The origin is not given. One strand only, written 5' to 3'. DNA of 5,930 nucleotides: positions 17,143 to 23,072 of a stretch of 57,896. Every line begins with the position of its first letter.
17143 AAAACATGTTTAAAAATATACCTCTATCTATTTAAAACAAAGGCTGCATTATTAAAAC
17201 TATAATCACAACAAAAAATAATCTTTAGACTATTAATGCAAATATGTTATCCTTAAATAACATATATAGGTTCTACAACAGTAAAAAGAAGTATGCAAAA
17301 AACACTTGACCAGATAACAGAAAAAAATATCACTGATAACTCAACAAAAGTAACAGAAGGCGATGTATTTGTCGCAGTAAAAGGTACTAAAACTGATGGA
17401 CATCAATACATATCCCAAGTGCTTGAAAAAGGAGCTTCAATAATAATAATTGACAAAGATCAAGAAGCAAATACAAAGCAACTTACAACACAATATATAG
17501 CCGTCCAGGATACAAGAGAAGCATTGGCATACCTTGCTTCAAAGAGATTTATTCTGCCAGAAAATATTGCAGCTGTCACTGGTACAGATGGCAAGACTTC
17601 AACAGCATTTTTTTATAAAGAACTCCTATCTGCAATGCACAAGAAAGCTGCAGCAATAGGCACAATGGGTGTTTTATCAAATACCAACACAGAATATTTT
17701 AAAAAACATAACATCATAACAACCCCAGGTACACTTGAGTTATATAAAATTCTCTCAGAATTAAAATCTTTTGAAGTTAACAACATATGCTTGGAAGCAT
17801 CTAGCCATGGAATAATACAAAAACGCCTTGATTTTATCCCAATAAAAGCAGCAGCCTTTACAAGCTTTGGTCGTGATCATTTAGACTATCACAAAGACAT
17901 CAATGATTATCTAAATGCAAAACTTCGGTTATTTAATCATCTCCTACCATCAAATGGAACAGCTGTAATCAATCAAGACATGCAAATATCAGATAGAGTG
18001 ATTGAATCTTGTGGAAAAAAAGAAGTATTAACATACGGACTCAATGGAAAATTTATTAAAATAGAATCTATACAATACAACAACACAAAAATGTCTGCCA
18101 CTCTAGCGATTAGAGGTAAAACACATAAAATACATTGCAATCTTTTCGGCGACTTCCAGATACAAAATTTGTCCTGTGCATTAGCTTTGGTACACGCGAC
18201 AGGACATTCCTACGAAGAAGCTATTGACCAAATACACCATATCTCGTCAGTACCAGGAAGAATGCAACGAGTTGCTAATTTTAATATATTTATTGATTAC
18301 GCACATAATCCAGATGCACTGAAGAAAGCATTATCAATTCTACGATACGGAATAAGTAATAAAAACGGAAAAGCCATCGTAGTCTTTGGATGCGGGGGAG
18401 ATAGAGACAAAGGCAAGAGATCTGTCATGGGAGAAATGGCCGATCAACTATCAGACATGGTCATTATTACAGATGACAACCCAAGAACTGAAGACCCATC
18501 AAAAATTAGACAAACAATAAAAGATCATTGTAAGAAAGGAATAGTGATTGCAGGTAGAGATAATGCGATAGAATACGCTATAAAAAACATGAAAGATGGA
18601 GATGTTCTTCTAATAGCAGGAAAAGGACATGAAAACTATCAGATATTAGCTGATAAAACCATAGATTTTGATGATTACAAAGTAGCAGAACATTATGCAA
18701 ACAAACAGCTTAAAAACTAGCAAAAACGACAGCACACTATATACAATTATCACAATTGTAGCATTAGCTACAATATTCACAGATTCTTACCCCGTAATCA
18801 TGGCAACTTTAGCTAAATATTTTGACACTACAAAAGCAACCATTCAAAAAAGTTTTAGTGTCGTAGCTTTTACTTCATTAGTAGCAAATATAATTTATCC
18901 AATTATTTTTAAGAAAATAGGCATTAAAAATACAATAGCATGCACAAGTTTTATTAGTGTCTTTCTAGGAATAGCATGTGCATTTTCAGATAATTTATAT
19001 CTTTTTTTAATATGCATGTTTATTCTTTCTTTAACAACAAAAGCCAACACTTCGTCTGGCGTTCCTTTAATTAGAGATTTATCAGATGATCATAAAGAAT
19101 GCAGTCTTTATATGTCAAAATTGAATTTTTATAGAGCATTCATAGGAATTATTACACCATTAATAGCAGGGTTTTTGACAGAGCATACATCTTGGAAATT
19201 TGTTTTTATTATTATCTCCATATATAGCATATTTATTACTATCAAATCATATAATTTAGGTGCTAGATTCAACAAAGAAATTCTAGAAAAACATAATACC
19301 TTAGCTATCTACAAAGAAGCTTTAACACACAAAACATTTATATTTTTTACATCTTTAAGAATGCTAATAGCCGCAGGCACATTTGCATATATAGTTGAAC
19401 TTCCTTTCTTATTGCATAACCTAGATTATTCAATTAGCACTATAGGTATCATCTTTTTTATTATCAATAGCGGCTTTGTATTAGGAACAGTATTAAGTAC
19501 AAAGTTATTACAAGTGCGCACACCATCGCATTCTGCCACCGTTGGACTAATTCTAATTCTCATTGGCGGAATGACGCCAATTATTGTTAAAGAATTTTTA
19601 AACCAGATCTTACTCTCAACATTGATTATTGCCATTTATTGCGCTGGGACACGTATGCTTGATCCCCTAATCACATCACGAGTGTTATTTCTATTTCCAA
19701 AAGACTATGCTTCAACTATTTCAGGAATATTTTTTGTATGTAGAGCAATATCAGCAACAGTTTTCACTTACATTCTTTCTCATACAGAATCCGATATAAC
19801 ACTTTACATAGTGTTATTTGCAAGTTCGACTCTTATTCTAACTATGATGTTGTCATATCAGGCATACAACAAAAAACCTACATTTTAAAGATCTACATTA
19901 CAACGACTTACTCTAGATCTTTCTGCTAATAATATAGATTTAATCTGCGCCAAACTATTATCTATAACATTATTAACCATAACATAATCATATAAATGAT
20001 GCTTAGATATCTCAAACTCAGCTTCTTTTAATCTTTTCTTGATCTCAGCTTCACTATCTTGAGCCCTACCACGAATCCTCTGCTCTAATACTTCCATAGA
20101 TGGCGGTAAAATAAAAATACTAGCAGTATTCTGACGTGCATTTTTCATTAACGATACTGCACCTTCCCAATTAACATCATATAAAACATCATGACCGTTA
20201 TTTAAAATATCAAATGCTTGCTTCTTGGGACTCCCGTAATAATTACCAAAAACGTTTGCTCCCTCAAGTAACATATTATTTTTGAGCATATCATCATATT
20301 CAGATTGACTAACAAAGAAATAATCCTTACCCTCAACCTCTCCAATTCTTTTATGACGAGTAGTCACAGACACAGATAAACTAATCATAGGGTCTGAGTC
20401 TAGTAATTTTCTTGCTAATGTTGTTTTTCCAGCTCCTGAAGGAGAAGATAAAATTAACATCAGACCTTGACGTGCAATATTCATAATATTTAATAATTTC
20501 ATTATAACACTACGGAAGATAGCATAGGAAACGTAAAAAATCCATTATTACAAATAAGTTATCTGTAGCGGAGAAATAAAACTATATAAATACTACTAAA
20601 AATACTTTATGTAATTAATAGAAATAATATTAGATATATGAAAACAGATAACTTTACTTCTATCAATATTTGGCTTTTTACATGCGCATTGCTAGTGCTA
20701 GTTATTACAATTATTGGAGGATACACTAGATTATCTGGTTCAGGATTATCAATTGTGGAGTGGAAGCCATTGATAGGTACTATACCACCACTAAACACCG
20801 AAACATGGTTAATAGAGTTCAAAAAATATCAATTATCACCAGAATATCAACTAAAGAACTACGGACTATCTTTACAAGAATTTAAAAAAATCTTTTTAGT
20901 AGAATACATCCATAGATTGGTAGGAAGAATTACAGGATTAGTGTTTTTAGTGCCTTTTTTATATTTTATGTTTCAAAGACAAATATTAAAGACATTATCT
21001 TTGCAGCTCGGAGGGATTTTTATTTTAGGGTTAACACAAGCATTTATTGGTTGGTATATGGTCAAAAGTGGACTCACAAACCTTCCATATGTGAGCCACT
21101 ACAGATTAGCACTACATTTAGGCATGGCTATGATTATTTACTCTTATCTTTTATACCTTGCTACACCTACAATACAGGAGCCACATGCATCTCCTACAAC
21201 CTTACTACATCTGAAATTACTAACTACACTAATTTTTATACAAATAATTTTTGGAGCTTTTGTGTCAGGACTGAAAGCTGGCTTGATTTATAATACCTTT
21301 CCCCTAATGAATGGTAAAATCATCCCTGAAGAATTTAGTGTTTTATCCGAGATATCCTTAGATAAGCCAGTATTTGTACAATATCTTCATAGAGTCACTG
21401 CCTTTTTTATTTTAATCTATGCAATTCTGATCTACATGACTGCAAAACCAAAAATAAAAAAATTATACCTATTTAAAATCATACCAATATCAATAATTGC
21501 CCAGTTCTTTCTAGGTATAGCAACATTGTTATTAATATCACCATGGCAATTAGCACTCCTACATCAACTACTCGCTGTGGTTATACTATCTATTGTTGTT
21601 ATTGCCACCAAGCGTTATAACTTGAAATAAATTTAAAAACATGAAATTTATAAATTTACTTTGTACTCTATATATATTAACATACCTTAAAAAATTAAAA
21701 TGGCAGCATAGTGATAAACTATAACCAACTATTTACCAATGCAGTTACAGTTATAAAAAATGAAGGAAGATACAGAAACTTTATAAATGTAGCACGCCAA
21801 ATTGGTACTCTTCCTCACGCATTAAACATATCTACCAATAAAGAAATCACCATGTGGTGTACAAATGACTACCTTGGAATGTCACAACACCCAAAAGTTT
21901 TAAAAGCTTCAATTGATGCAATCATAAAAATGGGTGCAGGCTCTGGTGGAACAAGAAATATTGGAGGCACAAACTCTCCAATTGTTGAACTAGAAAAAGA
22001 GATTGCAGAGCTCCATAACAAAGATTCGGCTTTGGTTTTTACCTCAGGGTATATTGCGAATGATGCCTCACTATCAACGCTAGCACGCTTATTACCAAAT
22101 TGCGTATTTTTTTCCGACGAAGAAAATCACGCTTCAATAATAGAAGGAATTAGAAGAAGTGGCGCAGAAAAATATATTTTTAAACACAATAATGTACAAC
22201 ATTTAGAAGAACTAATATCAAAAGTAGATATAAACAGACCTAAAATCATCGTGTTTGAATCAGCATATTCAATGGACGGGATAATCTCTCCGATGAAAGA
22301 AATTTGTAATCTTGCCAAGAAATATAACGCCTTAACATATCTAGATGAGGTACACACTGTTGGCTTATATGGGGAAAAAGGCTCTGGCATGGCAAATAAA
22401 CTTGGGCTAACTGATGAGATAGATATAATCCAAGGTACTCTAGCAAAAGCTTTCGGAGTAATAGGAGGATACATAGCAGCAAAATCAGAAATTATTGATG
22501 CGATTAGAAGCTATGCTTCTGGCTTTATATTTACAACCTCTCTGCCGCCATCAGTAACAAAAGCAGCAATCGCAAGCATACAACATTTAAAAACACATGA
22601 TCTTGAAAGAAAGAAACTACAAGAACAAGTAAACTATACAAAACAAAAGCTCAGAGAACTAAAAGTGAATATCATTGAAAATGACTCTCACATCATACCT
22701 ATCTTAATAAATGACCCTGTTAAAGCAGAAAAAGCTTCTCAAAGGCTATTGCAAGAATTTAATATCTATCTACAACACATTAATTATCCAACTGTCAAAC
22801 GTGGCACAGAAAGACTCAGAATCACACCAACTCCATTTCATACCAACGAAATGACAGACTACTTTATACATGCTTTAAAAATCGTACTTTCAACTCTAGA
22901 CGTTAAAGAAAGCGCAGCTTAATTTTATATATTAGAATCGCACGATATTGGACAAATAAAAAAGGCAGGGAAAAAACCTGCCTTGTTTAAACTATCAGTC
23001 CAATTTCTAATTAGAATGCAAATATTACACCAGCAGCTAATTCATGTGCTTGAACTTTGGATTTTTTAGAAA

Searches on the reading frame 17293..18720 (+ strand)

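Call 21: search_protein_families(library=pfam, proteins=[window:17293-18720:+], max_evalue=0.00001)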
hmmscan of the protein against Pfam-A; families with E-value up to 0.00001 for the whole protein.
window:17293-18720:+ (475 aa): 3 families
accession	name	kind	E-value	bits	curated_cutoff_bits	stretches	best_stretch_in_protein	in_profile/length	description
PF08245.18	Mur_ligase_M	-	1.9e-42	145.9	24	1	95-299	1-199/200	Mur ligase middle domain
PF02875.26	Mur_ligase_C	-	2.5e-33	116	28.4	1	322-445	1-127/127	Mur ligase, glutamate ligase domain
PF01225.30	Mur_ligase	-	1.2e-11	45.3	21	1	13-84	5-93/95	Mur ligase family, catalytic domain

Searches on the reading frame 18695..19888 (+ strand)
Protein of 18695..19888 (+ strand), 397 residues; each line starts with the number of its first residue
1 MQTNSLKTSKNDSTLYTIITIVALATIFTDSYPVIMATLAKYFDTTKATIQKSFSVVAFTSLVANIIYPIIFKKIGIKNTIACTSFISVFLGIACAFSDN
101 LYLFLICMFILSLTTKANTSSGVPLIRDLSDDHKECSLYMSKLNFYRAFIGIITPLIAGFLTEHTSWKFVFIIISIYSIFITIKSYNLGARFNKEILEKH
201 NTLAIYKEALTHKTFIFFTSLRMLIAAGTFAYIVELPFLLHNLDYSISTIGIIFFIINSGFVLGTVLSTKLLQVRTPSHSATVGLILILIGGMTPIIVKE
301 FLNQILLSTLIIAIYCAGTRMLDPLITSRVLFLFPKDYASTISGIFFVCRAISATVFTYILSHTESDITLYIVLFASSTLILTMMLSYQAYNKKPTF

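Call 79: search_protein_families(library=pfam, proteins=[window:18695-19888:+], max_evalue=0.00001)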
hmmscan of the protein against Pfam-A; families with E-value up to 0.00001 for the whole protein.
window:18695-19888:+ (397 aa): 1 family
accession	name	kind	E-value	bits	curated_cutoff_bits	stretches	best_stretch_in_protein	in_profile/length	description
PF07690.21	MFS_1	-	1.8e-26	93.4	33.4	1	21-356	4-345/347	Major Facilitator Superfamily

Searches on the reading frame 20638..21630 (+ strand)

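Call 79: search_protein_families(library=pfam, proteins=[window:20638-21630:+], max_evalue=0.00001)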
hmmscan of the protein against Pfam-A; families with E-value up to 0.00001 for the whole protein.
window:20638-21630:+ (330 aa): 1 family
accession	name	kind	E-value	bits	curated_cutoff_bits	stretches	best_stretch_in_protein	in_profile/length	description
PF02628.20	COX15-CtaA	-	1e-91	307.8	29.9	1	11-320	2-321/322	Cytochrome oxidase assembly protein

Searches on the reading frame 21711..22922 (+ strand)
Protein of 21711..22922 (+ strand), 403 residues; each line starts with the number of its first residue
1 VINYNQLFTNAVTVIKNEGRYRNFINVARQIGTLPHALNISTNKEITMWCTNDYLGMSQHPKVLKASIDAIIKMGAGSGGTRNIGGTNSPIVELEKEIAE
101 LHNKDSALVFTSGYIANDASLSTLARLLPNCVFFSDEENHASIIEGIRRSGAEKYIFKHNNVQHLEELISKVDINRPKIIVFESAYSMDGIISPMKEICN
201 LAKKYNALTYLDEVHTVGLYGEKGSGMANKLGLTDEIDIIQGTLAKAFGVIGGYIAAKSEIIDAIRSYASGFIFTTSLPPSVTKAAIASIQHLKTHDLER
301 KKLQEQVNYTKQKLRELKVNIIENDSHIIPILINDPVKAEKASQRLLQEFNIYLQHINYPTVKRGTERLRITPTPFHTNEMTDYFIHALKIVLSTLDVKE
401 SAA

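Call 80: search_protein_families(library=pfam, proteins=[window:21711-22922:+], max_evalue=0.00001)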
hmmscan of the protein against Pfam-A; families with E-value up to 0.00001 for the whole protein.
window:21711-22922:+ (403 aa): 1 family
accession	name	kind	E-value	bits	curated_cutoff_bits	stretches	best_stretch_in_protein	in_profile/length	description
PF00155.27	Aminotran_1_2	-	6.4e-71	239.9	19.7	1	45-389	2-361/361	Aminotransferase class I and II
